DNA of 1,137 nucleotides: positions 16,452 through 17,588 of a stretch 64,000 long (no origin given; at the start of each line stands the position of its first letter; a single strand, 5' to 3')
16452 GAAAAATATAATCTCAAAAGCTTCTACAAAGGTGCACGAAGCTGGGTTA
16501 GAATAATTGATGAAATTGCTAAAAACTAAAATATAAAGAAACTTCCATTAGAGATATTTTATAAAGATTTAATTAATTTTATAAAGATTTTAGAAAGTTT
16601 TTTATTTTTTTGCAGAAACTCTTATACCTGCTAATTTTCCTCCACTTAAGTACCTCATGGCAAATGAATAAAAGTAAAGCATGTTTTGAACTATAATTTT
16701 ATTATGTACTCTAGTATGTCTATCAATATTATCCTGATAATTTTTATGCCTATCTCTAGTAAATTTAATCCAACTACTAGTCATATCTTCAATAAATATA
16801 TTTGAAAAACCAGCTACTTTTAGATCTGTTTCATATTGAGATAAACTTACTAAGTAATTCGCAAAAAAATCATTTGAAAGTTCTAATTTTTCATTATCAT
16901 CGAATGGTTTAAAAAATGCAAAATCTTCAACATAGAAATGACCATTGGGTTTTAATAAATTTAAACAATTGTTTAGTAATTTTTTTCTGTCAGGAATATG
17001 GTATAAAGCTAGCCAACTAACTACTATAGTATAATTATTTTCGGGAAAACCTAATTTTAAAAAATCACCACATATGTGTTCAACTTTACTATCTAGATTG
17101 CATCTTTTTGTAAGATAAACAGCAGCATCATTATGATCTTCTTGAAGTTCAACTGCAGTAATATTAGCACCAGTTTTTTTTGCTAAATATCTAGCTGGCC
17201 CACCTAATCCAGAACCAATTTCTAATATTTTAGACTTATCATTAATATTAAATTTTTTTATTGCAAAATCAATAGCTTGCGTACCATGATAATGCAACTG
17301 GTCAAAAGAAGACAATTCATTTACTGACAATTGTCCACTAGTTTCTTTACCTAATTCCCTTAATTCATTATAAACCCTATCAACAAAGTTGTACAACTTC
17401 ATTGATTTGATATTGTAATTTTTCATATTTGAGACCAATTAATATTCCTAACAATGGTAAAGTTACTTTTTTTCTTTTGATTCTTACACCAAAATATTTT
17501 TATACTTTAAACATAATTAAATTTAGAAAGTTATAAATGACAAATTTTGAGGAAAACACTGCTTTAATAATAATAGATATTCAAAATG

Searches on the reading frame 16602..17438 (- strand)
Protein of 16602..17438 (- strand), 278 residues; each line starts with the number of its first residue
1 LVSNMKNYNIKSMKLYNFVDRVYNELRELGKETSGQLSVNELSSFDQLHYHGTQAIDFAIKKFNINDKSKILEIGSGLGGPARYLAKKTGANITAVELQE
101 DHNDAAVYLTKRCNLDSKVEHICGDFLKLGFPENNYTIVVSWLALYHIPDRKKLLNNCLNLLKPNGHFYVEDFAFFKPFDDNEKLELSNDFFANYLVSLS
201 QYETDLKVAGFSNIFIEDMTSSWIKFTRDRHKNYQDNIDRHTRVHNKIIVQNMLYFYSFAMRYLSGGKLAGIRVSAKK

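Call 97: search_protein_families(library=ncbifam, proteins=[window:16602-17438:-], max_evalue=0.00001)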
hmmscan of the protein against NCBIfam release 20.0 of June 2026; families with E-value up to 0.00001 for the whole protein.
window:16602-17438:- (278 aa): 19 families
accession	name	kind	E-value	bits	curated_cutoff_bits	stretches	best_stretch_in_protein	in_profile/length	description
NF041675.1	sarc_dimgly_tmase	equivalog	8.1e-17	62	550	1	59-232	58-231/278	sarcosine/dimethylglycine N-methyltransferase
NF045667.1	MTase_DVU1556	equivalog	3.5e-14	52.8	155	1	52-226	7-175/213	DVU_1556 family methyltransferase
NF040539.1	AST_met_ArsM_2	exception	1.4e-11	44.8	240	1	64-243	53-230/262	putative arsinothricin biosynthesis methyltransferase ArsM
NF045823.1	PthPhpthDimycoMt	equivalog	3.1e-10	39.7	300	1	66-182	66-178/256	phthiotriol/phenolphthiotriol dimycocerosates methyltransferase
TIGR02072.1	BioC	equivalog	8.9e-10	38.8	184.95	1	66-174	33-136/244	malonyl-ACP O-methyltransferase BioC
NF045825.1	FAmtase_mtf2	equivalog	1.3e-09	37.7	400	1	42-174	34-162/248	fatty-acid O-methyltransferase Mtf2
NF041536.1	ArsM_DUF2284_UU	exception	1.7e-09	36.6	575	1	64-191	73-201/459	arsenite methyltransferase/DUF2284 domain selenoprotein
NF053839.1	CPFASynBruc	equivalog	3.4e-09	36.2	600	1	62-201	169-307/410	cyclopropane fatty acid synthase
NF000499.2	Erm23S_rRNA_broad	equivalog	5.4e-09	35.8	212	1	52-139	8-91/244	23S ribosomal RNA methyltransferase Erm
NF043040.1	corrin_prot_MT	hypoth_equivalog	6e-09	35.6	180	1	64-172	38-149/216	corrinoid protein-associated methyltransferase CpaM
TIGR01983.1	UbiG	equivalog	1.6e-08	34.1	102.95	1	65-170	47-151/228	bifunctional 2-polyprenyl-6-hydroxyphenol methylase/3-demethylubiquinol 3-O-methyltransferase UbiG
NF008823.0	PRK11873.1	subfamily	3.2e-08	33.4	263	1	65-235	75-247/272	arsenite methyltransferase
NF041537.1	ArsM_AhpD_UU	exception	5e-08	32.1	510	1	64-190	73-200/345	arsenite methyltransferase/AhpD domain selenoprotein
TIGR01934.1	MenG_MenH_UbiE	subfamily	1.5e-07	31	158.35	1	58-174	30-145/223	ubiquinone/menaquinone biosynthesis methyltransferase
NF001240.0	PRK00216.1-1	equivalog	3.8e-07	29.4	378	1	57-178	53-174/251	bifunctional demethylmenaquinone methyltransferase/2-methoxy-6-polyprenyl-1,4-benzoquinol methylase UbiE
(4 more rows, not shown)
